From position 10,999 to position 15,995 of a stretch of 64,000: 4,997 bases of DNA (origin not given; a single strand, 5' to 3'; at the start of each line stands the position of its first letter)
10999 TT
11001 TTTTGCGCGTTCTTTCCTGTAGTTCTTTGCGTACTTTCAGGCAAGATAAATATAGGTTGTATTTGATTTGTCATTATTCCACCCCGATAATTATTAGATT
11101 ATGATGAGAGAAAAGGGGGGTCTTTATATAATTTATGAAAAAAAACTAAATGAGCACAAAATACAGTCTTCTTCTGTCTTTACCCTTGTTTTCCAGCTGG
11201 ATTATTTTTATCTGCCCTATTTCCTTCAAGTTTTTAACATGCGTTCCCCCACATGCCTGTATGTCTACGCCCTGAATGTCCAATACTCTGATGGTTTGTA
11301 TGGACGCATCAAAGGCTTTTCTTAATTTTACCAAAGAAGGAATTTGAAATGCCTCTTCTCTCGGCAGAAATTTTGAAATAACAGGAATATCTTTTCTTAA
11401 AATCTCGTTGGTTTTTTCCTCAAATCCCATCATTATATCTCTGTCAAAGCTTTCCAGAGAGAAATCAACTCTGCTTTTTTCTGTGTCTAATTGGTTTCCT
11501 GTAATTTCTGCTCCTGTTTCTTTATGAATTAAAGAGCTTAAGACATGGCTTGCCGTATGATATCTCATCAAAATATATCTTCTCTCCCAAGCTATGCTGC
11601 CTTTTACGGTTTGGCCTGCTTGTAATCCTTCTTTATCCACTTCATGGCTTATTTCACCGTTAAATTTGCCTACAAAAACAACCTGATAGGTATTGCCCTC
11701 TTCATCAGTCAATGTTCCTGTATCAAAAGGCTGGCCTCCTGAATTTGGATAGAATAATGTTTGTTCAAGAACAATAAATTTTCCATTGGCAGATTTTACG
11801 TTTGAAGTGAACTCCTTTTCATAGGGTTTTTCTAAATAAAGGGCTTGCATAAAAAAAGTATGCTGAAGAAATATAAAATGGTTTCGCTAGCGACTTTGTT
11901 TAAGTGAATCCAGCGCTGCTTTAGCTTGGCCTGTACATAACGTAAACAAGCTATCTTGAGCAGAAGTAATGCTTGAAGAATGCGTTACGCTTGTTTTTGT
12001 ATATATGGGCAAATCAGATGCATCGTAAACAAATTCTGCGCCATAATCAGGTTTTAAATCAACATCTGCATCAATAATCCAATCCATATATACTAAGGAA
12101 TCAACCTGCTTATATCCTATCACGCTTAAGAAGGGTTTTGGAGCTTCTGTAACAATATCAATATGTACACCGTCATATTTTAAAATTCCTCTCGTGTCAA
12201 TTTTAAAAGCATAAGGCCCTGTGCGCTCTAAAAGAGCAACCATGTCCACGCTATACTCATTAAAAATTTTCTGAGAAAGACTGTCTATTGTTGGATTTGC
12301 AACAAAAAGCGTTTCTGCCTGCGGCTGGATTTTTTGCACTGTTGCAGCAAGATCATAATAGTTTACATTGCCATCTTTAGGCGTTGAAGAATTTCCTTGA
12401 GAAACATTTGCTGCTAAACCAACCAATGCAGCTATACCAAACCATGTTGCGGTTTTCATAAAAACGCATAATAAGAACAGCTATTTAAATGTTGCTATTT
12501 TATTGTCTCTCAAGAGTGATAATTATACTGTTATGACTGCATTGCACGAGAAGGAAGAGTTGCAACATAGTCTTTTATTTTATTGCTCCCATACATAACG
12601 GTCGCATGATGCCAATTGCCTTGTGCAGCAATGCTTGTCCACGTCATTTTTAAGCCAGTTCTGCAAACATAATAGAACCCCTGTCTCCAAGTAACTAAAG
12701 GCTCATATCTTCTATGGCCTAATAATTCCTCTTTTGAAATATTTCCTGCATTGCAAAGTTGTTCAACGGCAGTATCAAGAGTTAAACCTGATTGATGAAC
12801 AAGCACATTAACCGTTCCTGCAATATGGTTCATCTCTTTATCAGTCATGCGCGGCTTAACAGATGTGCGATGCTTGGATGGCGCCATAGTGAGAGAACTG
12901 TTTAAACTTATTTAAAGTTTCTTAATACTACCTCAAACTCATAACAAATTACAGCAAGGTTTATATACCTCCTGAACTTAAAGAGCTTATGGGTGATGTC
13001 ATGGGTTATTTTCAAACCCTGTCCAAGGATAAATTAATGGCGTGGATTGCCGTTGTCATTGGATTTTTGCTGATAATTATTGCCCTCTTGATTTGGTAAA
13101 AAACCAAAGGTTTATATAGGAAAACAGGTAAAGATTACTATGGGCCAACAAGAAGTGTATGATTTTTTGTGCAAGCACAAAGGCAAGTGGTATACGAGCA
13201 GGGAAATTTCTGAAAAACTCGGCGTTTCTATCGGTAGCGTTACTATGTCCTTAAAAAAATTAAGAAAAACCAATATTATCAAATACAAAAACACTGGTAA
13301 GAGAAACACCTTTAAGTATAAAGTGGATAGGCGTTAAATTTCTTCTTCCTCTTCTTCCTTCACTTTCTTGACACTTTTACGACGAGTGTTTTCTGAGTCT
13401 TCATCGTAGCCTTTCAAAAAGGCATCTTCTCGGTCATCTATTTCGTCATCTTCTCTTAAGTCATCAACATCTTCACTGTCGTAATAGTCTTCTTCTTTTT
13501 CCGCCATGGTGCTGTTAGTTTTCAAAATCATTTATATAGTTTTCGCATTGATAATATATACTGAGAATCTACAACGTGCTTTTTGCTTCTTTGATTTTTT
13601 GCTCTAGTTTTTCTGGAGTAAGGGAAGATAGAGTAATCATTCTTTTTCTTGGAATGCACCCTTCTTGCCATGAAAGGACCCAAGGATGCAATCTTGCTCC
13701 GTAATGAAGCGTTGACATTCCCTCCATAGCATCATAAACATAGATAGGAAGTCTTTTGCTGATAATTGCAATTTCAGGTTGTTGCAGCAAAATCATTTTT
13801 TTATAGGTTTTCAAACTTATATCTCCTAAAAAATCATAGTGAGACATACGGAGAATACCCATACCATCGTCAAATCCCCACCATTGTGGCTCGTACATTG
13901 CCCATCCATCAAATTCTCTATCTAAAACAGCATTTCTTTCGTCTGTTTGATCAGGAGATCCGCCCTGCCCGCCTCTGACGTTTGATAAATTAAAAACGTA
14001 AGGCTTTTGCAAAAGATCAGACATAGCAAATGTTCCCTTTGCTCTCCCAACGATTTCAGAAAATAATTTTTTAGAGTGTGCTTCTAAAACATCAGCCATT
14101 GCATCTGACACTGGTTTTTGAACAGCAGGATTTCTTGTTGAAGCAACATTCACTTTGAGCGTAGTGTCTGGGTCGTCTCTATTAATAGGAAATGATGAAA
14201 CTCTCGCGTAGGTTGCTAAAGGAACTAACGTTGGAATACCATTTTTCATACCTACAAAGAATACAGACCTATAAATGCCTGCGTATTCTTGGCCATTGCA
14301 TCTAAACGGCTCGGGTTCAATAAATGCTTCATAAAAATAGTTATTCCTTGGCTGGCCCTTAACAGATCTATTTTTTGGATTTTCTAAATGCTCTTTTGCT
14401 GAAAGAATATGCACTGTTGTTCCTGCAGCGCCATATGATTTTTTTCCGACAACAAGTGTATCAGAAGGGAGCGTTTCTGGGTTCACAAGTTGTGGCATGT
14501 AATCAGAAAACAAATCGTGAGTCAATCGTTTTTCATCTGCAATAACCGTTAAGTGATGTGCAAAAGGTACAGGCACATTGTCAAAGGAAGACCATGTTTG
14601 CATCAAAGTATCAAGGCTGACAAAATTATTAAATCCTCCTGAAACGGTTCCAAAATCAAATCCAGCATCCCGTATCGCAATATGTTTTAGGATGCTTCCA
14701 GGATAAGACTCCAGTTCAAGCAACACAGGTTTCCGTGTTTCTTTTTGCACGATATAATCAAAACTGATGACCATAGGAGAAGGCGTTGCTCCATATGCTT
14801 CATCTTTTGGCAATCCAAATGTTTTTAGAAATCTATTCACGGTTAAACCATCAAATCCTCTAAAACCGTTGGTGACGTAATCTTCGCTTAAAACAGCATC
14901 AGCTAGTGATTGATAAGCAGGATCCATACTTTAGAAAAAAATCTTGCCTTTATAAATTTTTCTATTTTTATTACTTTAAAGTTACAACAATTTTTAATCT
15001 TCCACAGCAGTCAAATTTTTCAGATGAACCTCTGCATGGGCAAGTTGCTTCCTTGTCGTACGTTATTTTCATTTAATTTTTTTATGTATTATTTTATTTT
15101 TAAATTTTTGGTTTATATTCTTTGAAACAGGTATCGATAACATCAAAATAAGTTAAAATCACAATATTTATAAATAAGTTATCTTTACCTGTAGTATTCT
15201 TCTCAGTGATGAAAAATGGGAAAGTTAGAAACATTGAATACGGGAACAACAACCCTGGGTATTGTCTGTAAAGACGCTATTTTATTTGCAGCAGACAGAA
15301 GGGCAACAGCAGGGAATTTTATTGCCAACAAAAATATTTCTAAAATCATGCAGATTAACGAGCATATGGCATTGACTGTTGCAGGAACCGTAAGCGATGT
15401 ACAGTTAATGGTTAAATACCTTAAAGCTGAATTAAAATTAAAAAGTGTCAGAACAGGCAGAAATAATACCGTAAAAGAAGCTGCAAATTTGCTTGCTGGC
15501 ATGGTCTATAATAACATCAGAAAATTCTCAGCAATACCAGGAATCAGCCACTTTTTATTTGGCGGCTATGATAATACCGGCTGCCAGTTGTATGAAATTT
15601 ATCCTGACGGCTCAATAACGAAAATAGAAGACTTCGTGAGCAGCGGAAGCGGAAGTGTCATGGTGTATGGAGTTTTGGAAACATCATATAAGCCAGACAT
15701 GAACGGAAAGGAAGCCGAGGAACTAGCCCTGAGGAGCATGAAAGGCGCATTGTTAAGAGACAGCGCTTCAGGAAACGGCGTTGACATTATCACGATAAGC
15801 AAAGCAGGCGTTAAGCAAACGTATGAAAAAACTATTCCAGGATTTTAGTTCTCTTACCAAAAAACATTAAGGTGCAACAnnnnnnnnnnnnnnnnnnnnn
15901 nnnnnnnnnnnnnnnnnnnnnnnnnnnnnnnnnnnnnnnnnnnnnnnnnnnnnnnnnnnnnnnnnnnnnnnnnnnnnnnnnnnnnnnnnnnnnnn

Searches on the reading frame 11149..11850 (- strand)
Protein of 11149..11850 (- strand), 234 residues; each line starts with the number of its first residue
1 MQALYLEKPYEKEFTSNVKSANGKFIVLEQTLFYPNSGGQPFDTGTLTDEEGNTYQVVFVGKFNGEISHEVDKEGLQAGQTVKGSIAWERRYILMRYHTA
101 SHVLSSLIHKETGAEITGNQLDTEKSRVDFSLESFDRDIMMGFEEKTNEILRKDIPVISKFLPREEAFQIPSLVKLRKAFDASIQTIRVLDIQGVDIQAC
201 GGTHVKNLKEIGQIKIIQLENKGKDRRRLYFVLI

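Call 37: search_protein_families(library=pfam, proteins=[window:11149-11850:-], max_evalue=0.001)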
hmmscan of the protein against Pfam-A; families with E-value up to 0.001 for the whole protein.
window:11149-11850:- (234 aa): 2 families
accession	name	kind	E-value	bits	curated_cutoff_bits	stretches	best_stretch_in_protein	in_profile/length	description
PF01411.24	tRNA-synt_2c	-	1.9e-14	53.6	30.3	1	8-90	469-552/552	tRNA synthetases class II (A)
PF07973.19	tRNA_SAD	-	9.7e-14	51.5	24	1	187-230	1-44/44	Threonyl and Alanyl tRNA synthetase second additional domain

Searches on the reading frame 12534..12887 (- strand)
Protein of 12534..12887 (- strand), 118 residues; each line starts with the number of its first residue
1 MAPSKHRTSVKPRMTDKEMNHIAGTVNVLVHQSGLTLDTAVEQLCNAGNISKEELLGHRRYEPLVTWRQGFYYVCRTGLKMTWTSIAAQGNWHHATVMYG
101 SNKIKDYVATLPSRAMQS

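Call 71: search_protein_families(library=pfam, proteins=[window:12534-12887:-], max_evalue=0.01)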
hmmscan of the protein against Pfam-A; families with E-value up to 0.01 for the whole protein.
window:12534-12887:- (118 aa): 1 family
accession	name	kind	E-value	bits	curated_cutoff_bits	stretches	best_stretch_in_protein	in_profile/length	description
PF08299.17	Bac_DnaA_C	-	4.8e-10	39.8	31.5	1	41-104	5-69/69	Bacterial dnaA protein helix-turn-helix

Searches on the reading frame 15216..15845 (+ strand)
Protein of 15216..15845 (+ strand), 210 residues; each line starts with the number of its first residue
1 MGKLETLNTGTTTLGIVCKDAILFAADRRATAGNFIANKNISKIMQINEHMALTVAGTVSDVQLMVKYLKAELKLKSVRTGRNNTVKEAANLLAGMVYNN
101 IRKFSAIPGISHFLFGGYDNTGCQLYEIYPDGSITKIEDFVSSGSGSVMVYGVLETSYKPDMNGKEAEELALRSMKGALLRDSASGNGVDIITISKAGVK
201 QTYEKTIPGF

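Call 37: search_protein_families(library=pfam, proteins=[window:15216-15845:+], max_evalue=0.001)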
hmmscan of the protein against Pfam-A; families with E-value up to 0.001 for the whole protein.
window:15216-15845:+ (210 aa): 1 family
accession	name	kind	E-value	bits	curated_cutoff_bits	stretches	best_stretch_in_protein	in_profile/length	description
PF00227.31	Proteasome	-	5.4e-49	166.8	22.4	1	8-194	2-189/189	Proteasome subunit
